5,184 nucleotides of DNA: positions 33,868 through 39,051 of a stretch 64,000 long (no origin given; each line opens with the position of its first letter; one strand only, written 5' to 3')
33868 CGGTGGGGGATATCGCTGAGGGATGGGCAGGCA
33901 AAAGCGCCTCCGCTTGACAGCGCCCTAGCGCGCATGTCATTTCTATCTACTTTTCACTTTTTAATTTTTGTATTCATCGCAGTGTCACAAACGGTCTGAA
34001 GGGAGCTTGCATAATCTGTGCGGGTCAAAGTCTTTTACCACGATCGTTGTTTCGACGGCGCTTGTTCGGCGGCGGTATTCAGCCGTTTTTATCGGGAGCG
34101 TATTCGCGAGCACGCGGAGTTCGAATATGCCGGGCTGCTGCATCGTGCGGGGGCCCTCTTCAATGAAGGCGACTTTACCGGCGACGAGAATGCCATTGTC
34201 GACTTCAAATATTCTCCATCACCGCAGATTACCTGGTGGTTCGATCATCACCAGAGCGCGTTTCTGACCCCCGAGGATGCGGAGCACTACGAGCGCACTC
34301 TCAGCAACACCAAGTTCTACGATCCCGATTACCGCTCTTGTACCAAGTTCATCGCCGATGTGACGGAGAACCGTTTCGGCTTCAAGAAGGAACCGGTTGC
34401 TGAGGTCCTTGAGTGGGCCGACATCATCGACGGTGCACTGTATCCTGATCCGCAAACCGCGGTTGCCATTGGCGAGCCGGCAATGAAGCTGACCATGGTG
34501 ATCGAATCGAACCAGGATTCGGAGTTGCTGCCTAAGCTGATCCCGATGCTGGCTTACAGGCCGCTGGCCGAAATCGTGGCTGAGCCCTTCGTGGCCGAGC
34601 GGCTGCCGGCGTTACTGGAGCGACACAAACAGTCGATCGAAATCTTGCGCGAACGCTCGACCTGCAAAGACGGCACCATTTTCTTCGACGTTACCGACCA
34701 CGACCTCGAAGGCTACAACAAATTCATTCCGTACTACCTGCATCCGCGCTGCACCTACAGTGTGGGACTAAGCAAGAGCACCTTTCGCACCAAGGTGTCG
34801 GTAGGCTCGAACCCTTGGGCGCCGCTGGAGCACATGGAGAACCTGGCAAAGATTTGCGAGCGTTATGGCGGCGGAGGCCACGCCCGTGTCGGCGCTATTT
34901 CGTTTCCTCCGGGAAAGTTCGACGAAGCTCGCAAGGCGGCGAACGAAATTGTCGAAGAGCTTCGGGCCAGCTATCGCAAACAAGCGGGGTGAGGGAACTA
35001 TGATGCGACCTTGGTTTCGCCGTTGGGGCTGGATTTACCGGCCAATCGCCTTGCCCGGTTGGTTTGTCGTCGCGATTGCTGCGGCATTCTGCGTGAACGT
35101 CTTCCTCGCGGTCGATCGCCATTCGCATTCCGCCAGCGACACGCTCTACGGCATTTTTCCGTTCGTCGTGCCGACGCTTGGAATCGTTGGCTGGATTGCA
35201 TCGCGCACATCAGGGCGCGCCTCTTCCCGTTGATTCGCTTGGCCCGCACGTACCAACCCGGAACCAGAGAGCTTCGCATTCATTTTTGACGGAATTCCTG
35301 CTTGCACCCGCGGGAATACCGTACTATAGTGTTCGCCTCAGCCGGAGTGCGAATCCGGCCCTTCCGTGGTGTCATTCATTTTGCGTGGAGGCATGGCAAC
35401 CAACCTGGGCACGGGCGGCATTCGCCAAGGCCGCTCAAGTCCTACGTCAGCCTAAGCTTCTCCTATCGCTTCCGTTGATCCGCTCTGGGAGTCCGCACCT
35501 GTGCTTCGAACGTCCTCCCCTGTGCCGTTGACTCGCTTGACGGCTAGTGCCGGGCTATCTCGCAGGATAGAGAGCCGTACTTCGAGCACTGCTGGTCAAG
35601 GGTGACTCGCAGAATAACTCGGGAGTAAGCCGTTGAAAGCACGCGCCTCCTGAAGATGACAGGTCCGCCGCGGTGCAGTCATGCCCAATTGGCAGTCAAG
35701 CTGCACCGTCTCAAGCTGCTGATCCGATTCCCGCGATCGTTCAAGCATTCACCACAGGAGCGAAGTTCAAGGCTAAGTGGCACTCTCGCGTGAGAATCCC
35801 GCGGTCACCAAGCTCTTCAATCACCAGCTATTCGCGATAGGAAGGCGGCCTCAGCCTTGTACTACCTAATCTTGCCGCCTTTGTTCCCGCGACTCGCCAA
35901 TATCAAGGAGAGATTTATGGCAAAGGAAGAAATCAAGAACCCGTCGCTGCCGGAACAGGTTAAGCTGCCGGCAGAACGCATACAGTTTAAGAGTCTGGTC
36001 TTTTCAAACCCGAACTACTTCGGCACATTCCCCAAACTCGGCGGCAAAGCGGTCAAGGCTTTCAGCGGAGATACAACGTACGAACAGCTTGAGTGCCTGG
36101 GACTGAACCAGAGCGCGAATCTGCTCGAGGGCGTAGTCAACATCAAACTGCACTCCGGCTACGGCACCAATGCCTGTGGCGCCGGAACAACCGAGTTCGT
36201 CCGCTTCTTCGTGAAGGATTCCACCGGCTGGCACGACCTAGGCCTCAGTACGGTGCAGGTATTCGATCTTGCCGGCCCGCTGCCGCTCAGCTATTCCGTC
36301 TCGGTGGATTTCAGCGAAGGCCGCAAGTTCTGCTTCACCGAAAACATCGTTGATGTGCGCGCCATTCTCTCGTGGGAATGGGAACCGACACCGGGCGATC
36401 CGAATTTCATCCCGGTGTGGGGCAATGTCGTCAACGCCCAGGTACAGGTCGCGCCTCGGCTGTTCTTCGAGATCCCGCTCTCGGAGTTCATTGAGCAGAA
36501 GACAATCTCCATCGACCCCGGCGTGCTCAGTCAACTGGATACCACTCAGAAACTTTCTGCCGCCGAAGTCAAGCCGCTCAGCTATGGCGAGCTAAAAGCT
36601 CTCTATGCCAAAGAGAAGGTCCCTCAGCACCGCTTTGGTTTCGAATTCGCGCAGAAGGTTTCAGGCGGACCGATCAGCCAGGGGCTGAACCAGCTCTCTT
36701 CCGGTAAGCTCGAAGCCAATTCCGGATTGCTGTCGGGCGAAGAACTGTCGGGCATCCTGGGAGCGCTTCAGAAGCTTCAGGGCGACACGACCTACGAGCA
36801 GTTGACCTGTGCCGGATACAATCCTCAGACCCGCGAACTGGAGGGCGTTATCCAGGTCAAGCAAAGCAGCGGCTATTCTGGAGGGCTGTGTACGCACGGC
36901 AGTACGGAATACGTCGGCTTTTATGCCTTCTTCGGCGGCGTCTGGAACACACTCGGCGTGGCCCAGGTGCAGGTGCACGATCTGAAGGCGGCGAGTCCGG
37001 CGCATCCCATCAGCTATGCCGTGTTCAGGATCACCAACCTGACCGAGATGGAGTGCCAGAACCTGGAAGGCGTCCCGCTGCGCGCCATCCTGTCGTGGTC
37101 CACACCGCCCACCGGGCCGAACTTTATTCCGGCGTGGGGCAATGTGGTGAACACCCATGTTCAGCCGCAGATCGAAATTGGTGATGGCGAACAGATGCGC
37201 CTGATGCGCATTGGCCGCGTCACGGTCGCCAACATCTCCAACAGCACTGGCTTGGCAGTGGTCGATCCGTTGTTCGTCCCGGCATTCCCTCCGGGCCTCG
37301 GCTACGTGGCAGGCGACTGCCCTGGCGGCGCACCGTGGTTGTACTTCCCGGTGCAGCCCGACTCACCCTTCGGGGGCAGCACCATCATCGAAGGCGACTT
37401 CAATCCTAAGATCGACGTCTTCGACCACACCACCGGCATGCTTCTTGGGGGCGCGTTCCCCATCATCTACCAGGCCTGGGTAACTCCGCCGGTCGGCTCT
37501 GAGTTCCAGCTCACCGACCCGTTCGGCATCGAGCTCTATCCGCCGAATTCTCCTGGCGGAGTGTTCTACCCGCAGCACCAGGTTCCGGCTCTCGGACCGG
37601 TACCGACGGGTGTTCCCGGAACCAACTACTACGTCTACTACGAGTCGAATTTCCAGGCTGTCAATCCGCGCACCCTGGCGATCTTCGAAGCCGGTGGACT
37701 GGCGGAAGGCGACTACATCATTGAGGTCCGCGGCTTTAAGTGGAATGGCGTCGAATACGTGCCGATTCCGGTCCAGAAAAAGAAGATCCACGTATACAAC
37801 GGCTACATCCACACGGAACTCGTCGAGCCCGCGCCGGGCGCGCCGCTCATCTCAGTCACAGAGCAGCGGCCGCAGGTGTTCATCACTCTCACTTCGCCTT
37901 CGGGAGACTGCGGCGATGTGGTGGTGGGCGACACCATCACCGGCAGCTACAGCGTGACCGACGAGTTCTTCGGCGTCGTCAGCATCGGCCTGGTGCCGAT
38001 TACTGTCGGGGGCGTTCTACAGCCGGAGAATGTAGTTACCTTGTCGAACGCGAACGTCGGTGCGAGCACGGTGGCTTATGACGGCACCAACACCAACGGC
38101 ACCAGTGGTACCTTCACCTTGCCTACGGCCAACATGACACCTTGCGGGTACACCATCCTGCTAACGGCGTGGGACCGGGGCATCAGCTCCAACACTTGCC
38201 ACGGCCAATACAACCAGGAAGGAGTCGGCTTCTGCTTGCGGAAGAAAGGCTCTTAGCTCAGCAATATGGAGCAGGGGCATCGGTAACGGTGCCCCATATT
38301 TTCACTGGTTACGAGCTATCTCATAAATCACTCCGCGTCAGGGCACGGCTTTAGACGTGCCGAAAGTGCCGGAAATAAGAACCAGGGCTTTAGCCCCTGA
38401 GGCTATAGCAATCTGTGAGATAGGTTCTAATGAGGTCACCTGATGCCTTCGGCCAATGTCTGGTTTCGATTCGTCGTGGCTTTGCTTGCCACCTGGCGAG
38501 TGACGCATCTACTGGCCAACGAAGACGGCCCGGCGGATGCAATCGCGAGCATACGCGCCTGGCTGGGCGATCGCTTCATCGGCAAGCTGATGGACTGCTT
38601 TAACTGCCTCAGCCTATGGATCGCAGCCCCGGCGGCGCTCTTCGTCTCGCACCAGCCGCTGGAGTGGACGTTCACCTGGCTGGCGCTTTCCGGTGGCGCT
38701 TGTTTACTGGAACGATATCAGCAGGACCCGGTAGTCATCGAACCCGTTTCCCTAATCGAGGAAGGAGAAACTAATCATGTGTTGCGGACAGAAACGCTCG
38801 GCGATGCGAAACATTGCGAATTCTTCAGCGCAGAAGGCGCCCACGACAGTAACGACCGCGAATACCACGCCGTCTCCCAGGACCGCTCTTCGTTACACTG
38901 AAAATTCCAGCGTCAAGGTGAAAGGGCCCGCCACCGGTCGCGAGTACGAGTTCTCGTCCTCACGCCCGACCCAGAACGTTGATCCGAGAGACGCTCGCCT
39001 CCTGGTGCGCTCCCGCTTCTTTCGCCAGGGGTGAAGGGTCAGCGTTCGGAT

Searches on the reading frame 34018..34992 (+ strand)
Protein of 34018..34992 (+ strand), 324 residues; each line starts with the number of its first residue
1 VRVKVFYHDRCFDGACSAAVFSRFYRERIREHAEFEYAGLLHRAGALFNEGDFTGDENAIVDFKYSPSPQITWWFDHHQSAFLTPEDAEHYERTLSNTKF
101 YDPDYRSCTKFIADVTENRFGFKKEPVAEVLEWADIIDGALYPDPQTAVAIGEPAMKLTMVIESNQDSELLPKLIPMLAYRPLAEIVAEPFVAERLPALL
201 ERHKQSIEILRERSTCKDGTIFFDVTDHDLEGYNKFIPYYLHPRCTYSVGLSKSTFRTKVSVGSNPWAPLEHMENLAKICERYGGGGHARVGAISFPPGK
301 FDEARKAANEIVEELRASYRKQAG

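Call 21: search_protein_families(library=pfam, proteins=[window:34018-34992:+], max_evalue=0.001)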
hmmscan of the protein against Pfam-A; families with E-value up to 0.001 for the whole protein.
window:34018-34992:+ (324 aa): 1 family
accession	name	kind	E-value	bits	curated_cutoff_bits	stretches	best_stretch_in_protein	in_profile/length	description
PF02272.25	DHHA1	-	0.00099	20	25.9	0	272-314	60-102/102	DHHA1 domain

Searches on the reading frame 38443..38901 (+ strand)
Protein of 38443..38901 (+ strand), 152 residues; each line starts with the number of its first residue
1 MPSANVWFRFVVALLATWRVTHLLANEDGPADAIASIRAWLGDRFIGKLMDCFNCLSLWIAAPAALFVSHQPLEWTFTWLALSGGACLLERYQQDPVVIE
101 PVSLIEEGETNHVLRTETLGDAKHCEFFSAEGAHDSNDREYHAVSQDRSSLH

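Call 21: search_protein_families(library=pfam, proteins=[window:38443-38901:+], max_evalue=0.001)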
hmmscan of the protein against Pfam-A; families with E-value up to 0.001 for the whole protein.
window:38443-38901:+ (152 aa): 1 family
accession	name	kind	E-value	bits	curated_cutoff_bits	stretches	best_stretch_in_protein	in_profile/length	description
PF07098.16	DUF1360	-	2.4e-05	24.7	21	1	44-90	51-99/102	Protein of unknown function (DUF1360)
